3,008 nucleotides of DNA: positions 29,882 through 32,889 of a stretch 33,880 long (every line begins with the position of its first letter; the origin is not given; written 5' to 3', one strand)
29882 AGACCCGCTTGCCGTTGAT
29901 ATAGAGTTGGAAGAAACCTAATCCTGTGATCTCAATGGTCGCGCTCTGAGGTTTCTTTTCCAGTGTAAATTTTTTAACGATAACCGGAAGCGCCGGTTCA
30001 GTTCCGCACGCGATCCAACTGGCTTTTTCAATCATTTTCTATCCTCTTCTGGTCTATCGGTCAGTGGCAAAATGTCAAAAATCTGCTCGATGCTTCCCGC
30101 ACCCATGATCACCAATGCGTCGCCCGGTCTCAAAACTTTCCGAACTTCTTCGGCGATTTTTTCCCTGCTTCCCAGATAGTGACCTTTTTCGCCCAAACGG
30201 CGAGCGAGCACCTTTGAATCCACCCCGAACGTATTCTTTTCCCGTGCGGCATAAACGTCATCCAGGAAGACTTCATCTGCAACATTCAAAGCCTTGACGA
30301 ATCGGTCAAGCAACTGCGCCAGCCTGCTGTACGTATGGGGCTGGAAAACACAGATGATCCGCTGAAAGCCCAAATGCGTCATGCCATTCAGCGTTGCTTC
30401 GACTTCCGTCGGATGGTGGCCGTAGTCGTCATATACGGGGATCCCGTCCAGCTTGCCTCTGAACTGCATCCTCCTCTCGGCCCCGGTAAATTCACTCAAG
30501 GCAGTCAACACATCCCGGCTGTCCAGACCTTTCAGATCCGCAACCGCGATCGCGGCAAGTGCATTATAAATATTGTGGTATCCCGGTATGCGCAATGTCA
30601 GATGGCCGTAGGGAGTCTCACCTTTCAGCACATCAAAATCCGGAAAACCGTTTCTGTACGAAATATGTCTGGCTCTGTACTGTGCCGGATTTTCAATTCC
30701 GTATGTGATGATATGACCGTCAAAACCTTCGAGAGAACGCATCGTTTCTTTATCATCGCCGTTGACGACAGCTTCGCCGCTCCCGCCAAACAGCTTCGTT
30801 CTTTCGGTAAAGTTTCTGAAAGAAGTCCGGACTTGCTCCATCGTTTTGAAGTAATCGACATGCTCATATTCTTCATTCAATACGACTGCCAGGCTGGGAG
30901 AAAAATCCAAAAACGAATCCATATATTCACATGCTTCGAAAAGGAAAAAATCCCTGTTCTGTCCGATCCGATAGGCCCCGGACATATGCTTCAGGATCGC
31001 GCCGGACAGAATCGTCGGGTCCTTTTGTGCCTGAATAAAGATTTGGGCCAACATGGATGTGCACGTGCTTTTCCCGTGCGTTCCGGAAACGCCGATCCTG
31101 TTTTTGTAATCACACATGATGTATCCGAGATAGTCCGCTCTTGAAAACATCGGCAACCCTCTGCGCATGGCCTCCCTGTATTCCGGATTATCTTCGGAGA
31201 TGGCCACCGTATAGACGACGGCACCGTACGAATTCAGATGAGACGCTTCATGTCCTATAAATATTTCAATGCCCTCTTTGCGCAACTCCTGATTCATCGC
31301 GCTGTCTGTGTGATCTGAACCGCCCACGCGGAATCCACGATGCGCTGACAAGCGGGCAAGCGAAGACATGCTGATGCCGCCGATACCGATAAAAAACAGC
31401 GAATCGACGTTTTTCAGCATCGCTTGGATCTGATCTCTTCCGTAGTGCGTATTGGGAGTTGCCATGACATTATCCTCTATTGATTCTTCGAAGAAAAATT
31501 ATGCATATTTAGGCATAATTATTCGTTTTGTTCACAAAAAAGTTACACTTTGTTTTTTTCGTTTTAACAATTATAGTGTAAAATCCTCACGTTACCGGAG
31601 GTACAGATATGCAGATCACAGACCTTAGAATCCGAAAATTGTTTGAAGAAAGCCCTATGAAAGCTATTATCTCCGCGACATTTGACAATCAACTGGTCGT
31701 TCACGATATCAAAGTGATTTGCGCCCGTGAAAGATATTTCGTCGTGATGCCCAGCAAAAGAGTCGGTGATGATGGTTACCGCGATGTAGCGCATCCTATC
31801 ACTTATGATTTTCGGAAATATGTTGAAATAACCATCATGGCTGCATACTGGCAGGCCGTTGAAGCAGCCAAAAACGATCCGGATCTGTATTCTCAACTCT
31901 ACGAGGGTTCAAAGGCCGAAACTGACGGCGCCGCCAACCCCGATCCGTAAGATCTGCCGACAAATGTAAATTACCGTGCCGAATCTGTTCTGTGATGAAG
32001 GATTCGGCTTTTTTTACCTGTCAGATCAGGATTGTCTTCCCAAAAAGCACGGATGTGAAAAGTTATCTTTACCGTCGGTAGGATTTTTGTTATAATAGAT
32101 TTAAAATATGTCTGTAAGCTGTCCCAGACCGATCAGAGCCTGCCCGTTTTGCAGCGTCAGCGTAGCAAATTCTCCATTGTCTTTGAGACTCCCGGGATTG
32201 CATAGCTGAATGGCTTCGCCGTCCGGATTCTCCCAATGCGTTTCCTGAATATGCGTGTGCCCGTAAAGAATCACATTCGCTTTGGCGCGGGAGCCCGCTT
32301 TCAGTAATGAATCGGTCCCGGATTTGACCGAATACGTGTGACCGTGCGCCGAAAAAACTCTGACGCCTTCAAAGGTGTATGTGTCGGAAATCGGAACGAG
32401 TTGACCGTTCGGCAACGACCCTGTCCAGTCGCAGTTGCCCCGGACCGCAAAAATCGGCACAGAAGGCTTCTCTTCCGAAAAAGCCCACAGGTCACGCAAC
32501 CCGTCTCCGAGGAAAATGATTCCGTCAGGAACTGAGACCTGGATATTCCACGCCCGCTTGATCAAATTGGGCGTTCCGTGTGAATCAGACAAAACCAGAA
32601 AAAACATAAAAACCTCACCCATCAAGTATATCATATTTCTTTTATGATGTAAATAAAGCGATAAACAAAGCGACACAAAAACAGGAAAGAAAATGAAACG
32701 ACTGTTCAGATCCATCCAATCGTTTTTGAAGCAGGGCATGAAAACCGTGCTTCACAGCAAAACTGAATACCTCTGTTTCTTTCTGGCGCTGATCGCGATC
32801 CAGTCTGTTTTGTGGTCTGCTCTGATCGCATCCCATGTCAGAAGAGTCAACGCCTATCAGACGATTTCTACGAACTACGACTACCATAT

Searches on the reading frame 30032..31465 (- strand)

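Call 6: search_protein_families(library=pfam, proteins=[window:30032-31465:-])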
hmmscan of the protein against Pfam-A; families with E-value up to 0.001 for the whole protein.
window:30032-31465:- (477 aa): 3 families
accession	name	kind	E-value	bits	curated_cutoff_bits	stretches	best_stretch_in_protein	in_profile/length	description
PF08245.18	Mur_ligase_M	-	2.2e-24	87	24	1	126-309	1-200/200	Mur ligase middle domain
PF01225.30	Mur_ligase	-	1.4e-23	83.5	21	1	25-120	4-94/95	Mur ligase family, catalytic domain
PF02875.26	Mur_ligase_C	-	1.6e-19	71.4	28.4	1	331-457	1-127/127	Mur ligase, glutamate ligase domain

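Call 7: search_protein_families(library=ncbifam, proteins=[window:30032-31465:-])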
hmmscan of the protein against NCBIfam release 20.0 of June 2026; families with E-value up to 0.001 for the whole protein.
window:30032-31465:- (477 aa): 21 families
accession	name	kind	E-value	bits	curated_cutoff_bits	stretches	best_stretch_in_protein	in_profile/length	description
TIGR01082.1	murC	equivalog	9.6e-126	420.4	335.1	1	23-463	2-445/449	UDP-N-acetylmuramate--L-alanine ligase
NF011171.0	PRK14573.1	equivalog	2.6e-77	260.4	1015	1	23-464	7-442/809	bifunctional UDP-N-acetylmuramate--L-alanine ligase/D-alanine--D-alanine ligase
TIGR01081.1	mpl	equivalog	4.8e-56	190.7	388.7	1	24-464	3-441/448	UDP-N-acetylmuramate:L-alanyl-gamma-D-glutamyl-meso-diaminopimelate ligase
NF053645.1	pMurC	equivalog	1.2e-30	106.7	560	2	261-455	286-482/492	pseudomurein biosynthesis peptide ligase pMurC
TIGR01087.1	murD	equivalog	1.4e-29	103.5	211.95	1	31-366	9-339/441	UDP-N-acetylmuramoyl-L-alanine--D-glutamate ligase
NF001126.0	PRK00139.1-4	equivalog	2.7e-29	102.1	373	1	192-374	196-374/486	UDP-N-acetylmuramoyl-L-alanyl-D-glutamate--2,6-diaminopimelate ligase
TIGR01085.1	murE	subfamily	1.5e-22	80.2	257.3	1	192-374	180-364/472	UDP-N-acetylmuramyl-tripeptide synthetase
NF001124.0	PRK00139.1-2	equivalog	6.6e-20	71.3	476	1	200-457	209-468/500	UDP-N-acetylmuramoyl-L-alanyl-D-glutamate--2,6-diaminopimelate ligase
NF008896.0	PRK11929.1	equivalog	8.3e-20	70.2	1023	1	189-458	679-946/965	bifunctional UDP-N-acetylmuramoyl-L-alanyl-D-glutamate--2,6-diaminopimelate ligase MurE/UDP-N-acetylmuramoyl-tripeptide--D-alanyl-D-alanine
TIGR01143.1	murF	subfamily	2.3e-15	56.5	288.6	1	122-373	75-331/418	UDP-N-acetylmuramoyl-tripeptide--D-alanyl-D-alanine ligase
NF053646.1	pMurD1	equivalog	5.9e-15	54.9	610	2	286-364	273-350/465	pseudomurein biosynthesis peptide ligase pMurD1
NF053648.1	pMurE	equivalog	5e-14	51.9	600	1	189-373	189-359/464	pseudomurein biosynthesis peptide ligase pMurE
NF001123.0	PRK00139.1-1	equivalog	2.2e-11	43.1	586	1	192-374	199-382/493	UDP-N-acetylmuramoyl-L-alanyl-D-glutamate--2,6-diaminopimelate ligase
NF010628.0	PRK14022.1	equivalog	1.3e-10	40.6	536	1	193-374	204-373/483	UDP-N-acetylmuramoyl-L-alanyl-D-glutamate--L-lysine ligase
NF033197.0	F430_CfbE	equivalog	1.1e-09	37.8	250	1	292-337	265-310/430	coenzyme F430 synthase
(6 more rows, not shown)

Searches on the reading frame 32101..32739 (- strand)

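Call 69: search_protein_families(library=pfam, proteins=[window:32101-32739:-], max_evalue=0.00001)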
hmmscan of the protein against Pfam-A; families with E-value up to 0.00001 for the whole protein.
window:32101-32739:- (212 aa): 2 families
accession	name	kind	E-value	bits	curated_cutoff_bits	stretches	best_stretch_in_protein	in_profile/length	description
PF12850.12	Metallophos_2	-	7.8e-20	71.9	27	1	45-193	1-148/154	Calcineurin-like phosphoesterase superfamily domain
PF00149.33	Metallophos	-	5.4e-07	30.7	21.5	0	47-164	3-190/191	Calcineurin-like phosphoesterase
